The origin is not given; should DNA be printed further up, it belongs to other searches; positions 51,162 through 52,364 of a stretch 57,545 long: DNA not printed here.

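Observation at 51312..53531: RiPP-like trio: squalene/phytoene-synthase-like protein + NHLP/Nif11-style 77-aa peptide + PqqD(RRE)-M50 protease fusion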

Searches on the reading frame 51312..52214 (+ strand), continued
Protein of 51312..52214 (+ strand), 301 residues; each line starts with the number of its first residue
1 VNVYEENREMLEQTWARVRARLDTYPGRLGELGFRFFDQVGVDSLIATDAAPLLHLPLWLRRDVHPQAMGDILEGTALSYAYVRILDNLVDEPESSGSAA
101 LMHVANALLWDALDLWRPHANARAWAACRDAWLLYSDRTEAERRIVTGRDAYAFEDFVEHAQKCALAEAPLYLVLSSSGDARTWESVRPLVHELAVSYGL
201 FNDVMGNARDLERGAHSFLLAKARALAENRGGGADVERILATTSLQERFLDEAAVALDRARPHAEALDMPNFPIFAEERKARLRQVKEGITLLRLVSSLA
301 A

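Call 58: search_protein_families(library=pfam, proteins=[P0083, P0094, P0107, P0128, P0149, P0163, P0111, P0118, P0147, P0136], max_evalue=0.01)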
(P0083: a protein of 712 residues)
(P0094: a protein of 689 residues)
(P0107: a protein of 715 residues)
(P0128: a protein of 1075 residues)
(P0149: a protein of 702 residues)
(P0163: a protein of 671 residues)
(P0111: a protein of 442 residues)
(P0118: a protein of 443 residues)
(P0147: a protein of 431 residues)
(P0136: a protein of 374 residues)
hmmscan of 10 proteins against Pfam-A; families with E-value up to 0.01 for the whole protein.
P0083 (712 aa): 13 families
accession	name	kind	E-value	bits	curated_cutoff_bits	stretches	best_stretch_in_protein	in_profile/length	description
PF01494.25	FAD_binding_3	-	9.7e-17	61.6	22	1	8-344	2-337/349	FAD binding domain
PF22578.2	GGR_cat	-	7.5e-09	35.8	27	1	196-256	12-70/88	Geranylgeranyl reductase catalytic domain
PF01266.30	DAO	-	3.7e-06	27.1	27.9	1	9-42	1-34/353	FAD dependent oxidoreductase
PF03486.20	HI0933_like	-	1.3e-05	25.2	50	1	9-46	2-39/244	HI0933-like protein Rossmann domain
PF12831.13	FAD_oxidored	-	2.1e-05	24.5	27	1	9-41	1-33/416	FAD dependent oxidoreductase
PF01134.28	GIDA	-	3.5e-05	23.5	22.1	1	9-167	1-150/391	Glucose inhibited division protein A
PF00890.30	FAD_binding_2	-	0.00012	21.9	20.4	1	9-40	1-32/414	FAD binding domain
PF07992.20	Pyr_redox_2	-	0.00016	21.6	26.1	1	8-64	1-198/291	Pyridine nucleotide-disulphide oxidoreductase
PF13450.12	NAD_binding_8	-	0.00024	21.7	21.9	1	12-40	1-29/68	NAD(P)-binding Rossmann-like domain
PF00996.24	GDI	-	0.00072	18.6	23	1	5-41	2-38/436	GDP dissociation inhibitor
PF00070.33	Pyr_redox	-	0.001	20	22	1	10-61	2-52/82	Pyridine nucleotide-disulphide oxidoreductase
PF01946.23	Thi4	-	0.0017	18.1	26.2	1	8-39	18-50/235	Thi4 family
PF04820.20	Trp_halogenase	-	0.0037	16.6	21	0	9-67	1-62/458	Tryptophan halogenase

P0094 (689 aa): 1 family
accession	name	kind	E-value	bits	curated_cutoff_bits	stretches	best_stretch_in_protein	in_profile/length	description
PF19086.5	Terpene_syn_C_2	-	3.7e-05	24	23.7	1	91-228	50-189/199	Terpene synthase family 2, C-terminal metal binding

P0107 (715 aa): 10 families
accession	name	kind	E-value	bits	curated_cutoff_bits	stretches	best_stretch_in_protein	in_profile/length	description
PF01494.25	FAD_binding_3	-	1e-12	48.4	22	1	7-172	3-166/349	FAD binding domain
PF01266.30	DAO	-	1.2e-10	41.9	27.9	2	112-319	154-352/353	FAD dependent oxidoreductase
PF01134.28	GIDA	-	2.5e-06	27.3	22.1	1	7-59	1-54/391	Glucose inhibited division protein A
PF07992.20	Pyr_redox_2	-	9.1e-06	25.7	26.1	1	7-42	2-38/291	Pyridine nucleotide-disulphide oxidoreductase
PF00890.30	FAD_binding_2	-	1.3e-05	25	20.4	1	7-36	1-30/414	FAD binding domain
PF12831.13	FAD_oxidored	-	2e-05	24.5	27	1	7-163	1-144/416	FAD dependent oxidoreductase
PF22578.2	GGR_cat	-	0.00047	20.4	27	1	186-254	5-71/88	Geranylgeranyl reductase catalytic domain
PF13450.12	NAD_binding_8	-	0.001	19.7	21.9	1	10-36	1-27/68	NAD(P)-binding Rossmann-like domain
PF01946.23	Thi4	-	0.001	18.8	26.2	1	5-40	17-53/235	Thi4 family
PF03486.20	HI0933_like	-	0.0018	18.2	50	1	7-45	2-40/244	HI0933-like protein Rossmann domain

P0128 (1075 aa): 3 families
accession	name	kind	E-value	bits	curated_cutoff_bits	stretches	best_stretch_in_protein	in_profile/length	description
PF13243.12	SQHop_cyclase_C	-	1.4e-16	60.9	26.1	1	87-296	53-286/319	Squalene-hopene cyclase C-terminal domain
PF13249.12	SQHop_cyclase_N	-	1e-05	25.3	26.2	0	163-207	29-72/291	Squalene-hopene cyclase N-terminal domain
PF00432.27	Prenyltrans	-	5.4e-05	23.2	26.5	1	118-290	49-211/304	Prenyltransferase alpha-alpha toroid domain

P0149 (702 aa): 0 families

P0163 (671 aa): 1 family
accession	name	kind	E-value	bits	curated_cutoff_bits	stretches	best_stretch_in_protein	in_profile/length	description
PF13243.12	SQHop_cyclase_C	-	0.0021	17.6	26.1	0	606-630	205-229/319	Squalene-hopene cyclase C-terminal domain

P0111 (442 aa): 1 family
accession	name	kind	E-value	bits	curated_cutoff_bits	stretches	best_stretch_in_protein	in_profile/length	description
PF22548.2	AEP-TOTE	-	3.5e-08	33.8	27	1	71-125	25-89/230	TOTE conflict system, Archaeo-Eukaryotic Primase domain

P0118 (443 aa): 3 families
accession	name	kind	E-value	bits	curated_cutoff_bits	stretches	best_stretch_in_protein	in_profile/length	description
PF12680.13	SnoaL_2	-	9.3e-11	42.7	27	1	7-104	1-101/102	SnoaL-like domain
PF07366.18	SnoaL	-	6.5e-06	26.4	28.4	1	6-88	3-85/126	SnoaL-like polyketide cyclase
PF00494.24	SQS_PSY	-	0.00058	20.1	26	0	316-426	128-244/263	Squalene/phytoene synthase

P0147 (431 aa): 0 families

P0136 (374 aa): 0 families

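Call 59: find_encoding_contigs(protein=P0040, flank=6000, max_places=3)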
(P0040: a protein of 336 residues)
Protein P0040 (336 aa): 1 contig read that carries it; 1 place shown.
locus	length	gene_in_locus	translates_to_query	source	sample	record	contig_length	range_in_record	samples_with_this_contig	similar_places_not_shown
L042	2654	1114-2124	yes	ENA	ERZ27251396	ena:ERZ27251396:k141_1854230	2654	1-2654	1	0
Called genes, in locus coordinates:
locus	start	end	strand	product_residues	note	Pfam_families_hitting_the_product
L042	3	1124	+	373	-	?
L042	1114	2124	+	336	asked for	-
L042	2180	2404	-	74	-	PF14407:Frankia_peptide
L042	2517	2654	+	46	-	?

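Call 60: find_encoding_contigs(protein=P0048, flank=8000, max_places=2)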
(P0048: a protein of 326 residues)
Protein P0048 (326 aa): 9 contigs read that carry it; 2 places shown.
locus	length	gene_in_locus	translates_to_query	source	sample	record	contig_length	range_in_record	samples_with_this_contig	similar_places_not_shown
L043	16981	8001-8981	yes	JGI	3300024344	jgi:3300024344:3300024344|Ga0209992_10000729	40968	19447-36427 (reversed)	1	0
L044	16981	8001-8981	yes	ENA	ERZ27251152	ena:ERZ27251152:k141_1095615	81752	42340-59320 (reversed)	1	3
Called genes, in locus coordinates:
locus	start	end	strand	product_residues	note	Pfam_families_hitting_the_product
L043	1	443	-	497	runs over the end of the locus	-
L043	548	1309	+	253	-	-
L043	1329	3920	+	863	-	PF00696:AA_kinase, PF22468:ACT_9 (faint), PF00278:Orn_DAP_Arg_deC, PF02784:Orn_Arg_deC_N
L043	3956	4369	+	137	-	-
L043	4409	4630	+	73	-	PF11197:DUF2835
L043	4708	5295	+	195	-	PF03193:RsgA_GTPase, PF00005:ABC_tran (weak), PF01926:MMR_HSR1 (weak)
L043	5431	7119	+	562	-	PF09286:Pro-kuma_activ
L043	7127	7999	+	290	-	PF22814:WelO5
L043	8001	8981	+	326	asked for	-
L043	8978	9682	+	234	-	PF13489:Methyltransf_23 (weak), PF08241:Methyltransf_11, PF08242:Methyltransf_12, PF13649:Methyltransf_25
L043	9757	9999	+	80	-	PF14407:Frankia_peptide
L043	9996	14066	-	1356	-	PF00211:Guanylate_cyc (weak), PF13191:AAA_16, PF13401:AAA_22 (weak), PF00515:TPR_1 (faint), PF07719:TPR_2 (faint), PF13176:TPR_7 (faint), PF13428:TPR_14 (faint), PF17874:TPR_MalT (weak)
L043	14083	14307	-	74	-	-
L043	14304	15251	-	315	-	PF00941:FAD_binding_5, PF03450:CO_deh_flav_C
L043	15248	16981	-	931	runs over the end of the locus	PF00111:Fer2, PF01799:Fer2_2, PF01315:Ald_Xan_dh_C (faint), PF02738:MoCoBD_1, PF20256:MoCoBD_2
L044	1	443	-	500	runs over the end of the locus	-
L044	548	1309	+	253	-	-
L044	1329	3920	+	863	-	PF00696:AA_kinase, PF22468:ACT_9 (faint), PF00278:Orn_DAP_Arg_deC, PF02784:Orn_Arg_deC_N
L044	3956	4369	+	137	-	-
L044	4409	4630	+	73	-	PF11197:DUF2835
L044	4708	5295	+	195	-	PF03193:RsgA_GTPase, PF00005:ABC_tran (weak), PF01926:MMR_HSR1 (weak)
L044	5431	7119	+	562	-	PF09286:Pro-kuma_activ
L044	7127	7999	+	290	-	PF22814:WelO5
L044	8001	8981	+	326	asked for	-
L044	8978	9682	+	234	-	PF13489:Methyltransf_23 (weak), PF08241:Methyltransf_11, PF08242:Methyltransf_12, PF13649:Methyltransf_25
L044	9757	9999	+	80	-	PF14407:Frankia_peptide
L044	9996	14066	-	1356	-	PF00211:Guanylate_cyc (weak), PF13191:AAA_16, PF13401:AAA_22 (weak), PF00515:TPR_1 (faint), PF07719:TPR_2 (faint), PF13176:TPR_7 (faint), PF13428:TPR_14 (faint), PF17874:TPR_MalT (weak)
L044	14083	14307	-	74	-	-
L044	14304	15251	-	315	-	PF00941:FAD_binding_5, PF03450:CO_deh_flav_C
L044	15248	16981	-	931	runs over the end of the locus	PF00111:Fer2, PF01799:Fer2_2, PF01315:Ald_Xan_dh_C (faint), PF02738:MoCoBD_1, PF20256:MoCoBD_2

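Call 61: find_encoding_contigs(protein=P0053, flank=8000, max_places=2)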
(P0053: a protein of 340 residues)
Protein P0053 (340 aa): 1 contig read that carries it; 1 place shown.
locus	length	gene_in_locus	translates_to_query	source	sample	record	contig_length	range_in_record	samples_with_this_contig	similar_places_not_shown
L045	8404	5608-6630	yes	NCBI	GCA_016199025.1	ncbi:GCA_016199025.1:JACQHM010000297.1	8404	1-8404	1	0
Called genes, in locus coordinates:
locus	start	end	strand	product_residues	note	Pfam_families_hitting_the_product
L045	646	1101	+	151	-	PF00691:OmpA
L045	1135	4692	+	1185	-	PF05170:AsmA (faint), PF05359:DUF748, PF27051:TamB_N (faint), PF13116:YhdP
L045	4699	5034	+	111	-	PF06305:LapA_dom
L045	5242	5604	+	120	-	PF00072:Response_reg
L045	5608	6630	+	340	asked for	-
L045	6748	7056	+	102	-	-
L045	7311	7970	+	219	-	PF00089:Trypsin (weak), PF13365:Trypsin_2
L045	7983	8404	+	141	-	PF00501:AMP-binding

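Call 62: find_encoding_contigs(protein=P0058, flank=8000, max_places=2)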
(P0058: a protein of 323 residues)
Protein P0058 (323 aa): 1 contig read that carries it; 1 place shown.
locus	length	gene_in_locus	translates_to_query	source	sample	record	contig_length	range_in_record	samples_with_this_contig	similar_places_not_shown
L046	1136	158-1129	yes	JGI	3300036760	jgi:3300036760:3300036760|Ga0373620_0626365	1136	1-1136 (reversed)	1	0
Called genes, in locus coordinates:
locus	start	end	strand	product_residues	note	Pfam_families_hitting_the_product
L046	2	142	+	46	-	?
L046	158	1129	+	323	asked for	-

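Call 64: search_protein_families(library=pfam, proteins=[L045:6748-7053:+, L043:9757-9996:+, L042:2180-2401:-, L042:3-1121:+, L043:5431-7116:+, L043:7127-7996:+, L043:9996-14063:-, L045:7311-7967:+], max_evalue=0.1)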
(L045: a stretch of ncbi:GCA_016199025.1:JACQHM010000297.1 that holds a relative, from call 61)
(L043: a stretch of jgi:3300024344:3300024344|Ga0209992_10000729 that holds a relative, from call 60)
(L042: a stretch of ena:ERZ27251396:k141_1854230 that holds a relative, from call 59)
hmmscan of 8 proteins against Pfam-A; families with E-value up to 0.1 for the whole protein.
L045:6748-7053:+ (102 aa): 0 families

L043:9757-9996:+ (80 aa): 4 families
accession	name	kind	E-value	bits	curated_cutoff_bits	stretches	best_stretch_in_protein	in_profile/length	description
PF14407.11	Frankia_peptide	-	1.2e-11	45.1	48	1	10-54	2-46/63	Ribosomally synthesized peptide prototyped by Frankia Franean1_4349.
PF02979.21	NHase_alpha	-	0.0025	17.7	27.2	1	4-65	35-100/184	Nitrile hydratase, alpha chain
PF13546.12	DDE_5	-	0.047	13.7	27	1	29-68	176-215/272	DDE superfamily endonuclease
PF19398.4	DurB-like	-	0.048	14.4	26.6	1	10-34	3-27/81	Lantibiotic duramycin B-like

L042:2180-2401:- (73 aa): 2 families
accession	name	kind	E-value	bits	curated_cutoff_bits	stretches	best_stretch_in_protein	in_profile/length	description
PF14407.11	Frankia_peptide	-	2.5e-14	53.7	48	1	9-67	4-62/63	Ribosomally synthesized peptide prototyped by Frankia Franean1_4349.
PF22476.1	Ago_N_3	-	0.067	13.4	27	1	21-37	5-21/60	Argonaute, N-terminal domain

L042:3-1121:+ (373 aa): 2 families
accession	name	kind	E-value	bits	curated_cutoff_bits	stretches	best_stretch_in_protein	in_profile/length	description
PF00211.25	Guanylate_cyc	-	2.1e-29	102.8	21.9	1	175-349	8-174/183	Adenylate and Guanylate cyclase catalytic domain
PF04191.18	PEMT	-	0.0067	17.3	25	1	28-74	43-89/105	Phospholipid methyltransferase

L043:5431-7116:+ (562 aa): 2 families
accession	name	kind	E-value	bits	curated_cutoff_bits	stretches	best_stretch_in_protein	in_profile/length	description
PF09286.16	Pro-kuma_activ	-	1.7e-12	48.2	23.5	1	21-152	4-142/143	Pro-kumamolisin, activation domain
PF00082.27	Peptidase_S8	-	1.3e-07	31.7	21.8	1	275-492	77-258/288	Subtilase family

L043:7127-7996:+ (290 aa): 3 families
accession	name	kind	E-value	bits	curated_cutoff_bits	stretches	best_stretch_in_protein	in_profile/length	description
PF22814.2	WelO5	-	1.6e-53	182.5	27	1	14-290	1-277/277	Carrier-protein-independent halogenase WelO5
PF13640.12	2OG-FeII_Oxy_3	-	5.5e-05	24.5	27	1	185-277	30-97/98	2OG-Fe(II) oxygenase superfamily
PF13759.12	2OG-FeII_Oxy_5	-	0.053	14.3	27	1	241-273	67-98/101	Putative 2OG-Fe(II) oxygenase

L043:9996-14063:- (1355 aa): 17 families
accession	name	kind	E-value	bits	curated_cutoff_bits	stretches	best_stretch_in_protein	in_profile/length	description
PF13191.12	AAA_16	-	1.8e-19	71.3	32.6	1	451-629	3-160/167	AAA ATPase domain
PF00211.25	Guanylate_cyc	-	9e-12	45.4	21.9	2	346-398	97-143/183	Adenylate and Guanylate cyclase catalytic domain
PF07719.23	TPR_2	-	2e-10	40.4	27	1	917-940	7-30/34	Tetratricopeptide repeat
PF13428.12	TPR_14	-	7.3e-08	32.8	23.5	0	917-941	7-31/44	Tetratricopeptide repeat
PF13401.12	AAA_22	-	2.5e-07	31.5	27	1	471-621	3-104/130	AAA domain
PF13176.12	TPR_7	-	5.1e-07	29.7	27.9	0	1114-1141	4-31/36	Tetratricopeptide repeat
PF17874.7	TPR_MalT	-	1.6e-06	28.1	45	1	1061-1211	34-183/336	MalT-like TPR region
PF00515.34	TPR_1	-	1.6e-06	28.1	27.8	0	917-940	7-30/34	Tetratricopeptide repeat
PF13424.12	TPR_12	-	3.6e-05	24.3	30.1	0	1075-1140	11-76/77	Tetratricopeptide repeat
PF25199.1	nSTAND_NTPase5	-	0.0023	18.2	34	1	453-500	18-69/145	Novel STAND NTPase 5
PF05729.18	NACHT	-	0.0025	18.1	26.7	1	475-496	2-23/167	NACHT domain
PF00005.33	ABC_tran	-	0.0091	17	25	0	475-507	13-45/137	ABC transporter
PF05673.19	DUF815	-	0.014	15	23.8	1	455-501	35-81/249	Protein of unknown function (DUF815)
PF03193.22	RsgA_GTPase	-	0.017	15.4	30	1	461-497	94-130/174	RsgA GTPase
PF20720.3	nSTAND3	-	0.034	14.3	27.2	1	470-501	14-45/155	Novel STAND NTPase 3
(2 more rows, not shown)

L045:7311-7967:+ (219 aa): 2 families
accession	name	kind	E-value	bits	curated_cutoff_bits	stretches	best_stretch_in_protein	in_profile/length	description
PF13365.12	Trypsin_2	-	5e-20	73.2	27.6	1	29-174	2-144/144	Trypsin-like peptidase domain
PF00089.32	Trypsin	-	1e-06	29.2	20.6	1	26-179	25-199/220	Trypsin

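Call 76: find_encoding_contigs(protein=P0043, flank=8000, max_places=2)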
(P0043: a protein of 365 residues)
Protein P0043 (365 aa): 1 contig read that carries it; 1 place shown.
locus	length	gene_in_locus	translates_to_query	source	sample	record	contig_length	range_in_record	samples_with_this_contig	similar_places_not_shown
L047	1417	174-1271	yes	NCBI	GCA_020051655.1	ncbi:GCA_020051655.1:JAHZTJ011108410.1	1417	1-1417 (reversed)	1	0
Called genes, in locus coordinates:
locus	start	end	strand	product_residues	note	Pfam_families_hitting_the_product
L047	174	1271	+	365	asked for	-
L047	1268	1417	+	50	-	?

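Call 77: find_encoding_contigs(protein=P0050, flank=8000, max_places=2)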
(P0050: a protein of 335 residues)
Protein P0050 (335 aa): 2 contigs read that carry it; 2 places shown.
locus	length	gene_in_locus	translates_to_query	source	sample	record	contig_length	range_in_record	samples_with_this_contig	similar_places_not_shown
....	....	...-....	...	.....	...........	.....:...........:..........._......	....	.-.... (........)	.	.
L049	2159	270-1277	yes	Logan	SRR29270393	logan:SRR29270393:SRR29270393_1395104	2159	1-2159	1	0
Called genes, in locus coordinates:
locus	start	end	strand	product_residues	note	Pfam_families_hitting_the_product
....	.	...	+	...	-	?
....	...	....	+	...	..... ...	-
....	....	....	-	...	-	?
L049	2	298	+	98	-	?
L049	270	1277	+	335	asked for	-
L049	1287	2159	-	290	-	?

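Call 78: find_encoding_contigs(protein=P0056, flank=8000, max_places=2)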
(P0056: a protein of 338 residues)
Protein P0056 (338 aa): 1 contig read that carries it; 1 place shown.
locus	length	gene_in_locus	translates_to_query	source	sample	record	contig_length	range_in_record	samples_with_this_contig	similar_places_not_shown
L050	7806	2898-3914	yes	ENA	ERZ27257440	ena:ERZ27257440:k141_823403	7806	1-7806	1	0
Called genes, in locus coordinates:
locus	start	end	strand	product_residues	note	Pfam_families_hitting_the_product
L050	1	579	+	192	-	?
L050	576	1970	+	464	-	PF01406:tRNA-synt_1e, PF01921:tRNA-synt_1f (faint), PF09334:tRNA-synt_1g (faint), PF09190:DALR_2, PF23493:CysS_C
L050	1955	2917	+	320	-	-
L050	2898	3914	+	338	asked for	-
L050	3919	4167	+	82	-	PF14407:Frankia_peptide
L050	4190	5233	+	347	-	PF05834:Lycopene_cycl (faint)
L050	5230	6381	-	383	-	PF07690:MFS_1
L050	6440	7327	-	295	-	-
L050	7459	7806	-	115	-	?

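Call 79: list_cluster_members(proteins=[P0054, P0059, P0064, P0068, P0075, P0086, P0097, P0108, P0125, P0150])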
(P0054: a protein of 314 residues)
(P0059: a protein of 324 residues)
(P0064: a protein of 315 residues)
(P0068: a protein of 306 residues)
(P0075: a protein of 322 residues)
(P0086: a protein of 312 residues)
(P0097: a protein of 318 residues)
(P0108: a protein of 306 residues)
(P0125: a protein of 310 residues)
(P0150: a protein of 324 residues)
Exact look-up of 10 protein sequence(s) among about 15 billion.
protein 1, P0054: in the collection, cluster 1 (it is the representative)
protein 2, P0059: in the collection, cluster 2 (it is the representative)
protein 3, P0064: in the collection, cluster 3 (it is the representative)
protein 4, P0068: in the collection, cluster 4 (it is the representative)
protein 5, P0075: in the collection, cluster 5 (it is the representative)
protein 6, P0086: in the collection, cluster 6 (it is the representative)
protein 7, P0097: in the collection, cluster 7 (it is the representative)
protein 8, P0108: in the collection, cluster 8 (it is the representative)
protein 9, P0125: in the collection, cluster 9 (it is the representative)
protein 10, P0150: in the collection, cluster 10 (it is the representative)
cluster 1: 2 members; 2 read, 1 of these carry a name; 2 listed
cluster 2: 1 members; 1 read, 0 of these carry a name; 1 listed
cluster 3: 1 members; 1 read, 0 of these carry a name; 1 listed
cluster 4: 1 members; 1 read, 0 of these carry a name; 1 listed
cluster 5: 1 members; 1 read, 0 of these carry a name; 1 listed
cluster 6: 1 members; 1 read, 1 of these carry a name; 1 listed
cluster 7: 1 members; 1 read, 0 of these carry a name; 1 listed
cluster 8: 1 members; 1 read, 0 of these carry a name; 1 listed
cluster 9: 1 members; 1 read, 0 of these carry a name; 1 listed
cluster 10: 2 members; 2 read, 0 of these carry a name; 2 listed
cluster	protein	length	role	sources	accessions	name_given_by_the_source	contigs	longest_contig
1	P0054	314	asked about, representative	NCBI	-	-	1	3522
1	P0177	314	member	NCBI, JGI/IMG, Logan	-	hypothetical protein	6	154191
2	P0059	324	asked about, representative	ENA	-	-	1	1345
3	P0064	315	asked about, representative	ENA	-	-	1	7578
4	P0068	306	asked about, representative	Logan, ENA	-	-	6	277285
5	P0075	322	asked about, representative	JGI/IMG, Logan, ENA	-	-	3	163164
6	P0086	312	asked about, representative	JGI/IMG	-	hypothetical protein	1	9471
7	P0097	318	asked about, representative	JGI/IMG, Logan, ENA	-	-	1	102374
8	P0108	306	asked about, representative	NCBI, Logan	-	-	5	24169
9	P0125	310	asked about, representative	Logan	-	-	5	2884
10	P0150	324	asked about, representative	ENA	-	-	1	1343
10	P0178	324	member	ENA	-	-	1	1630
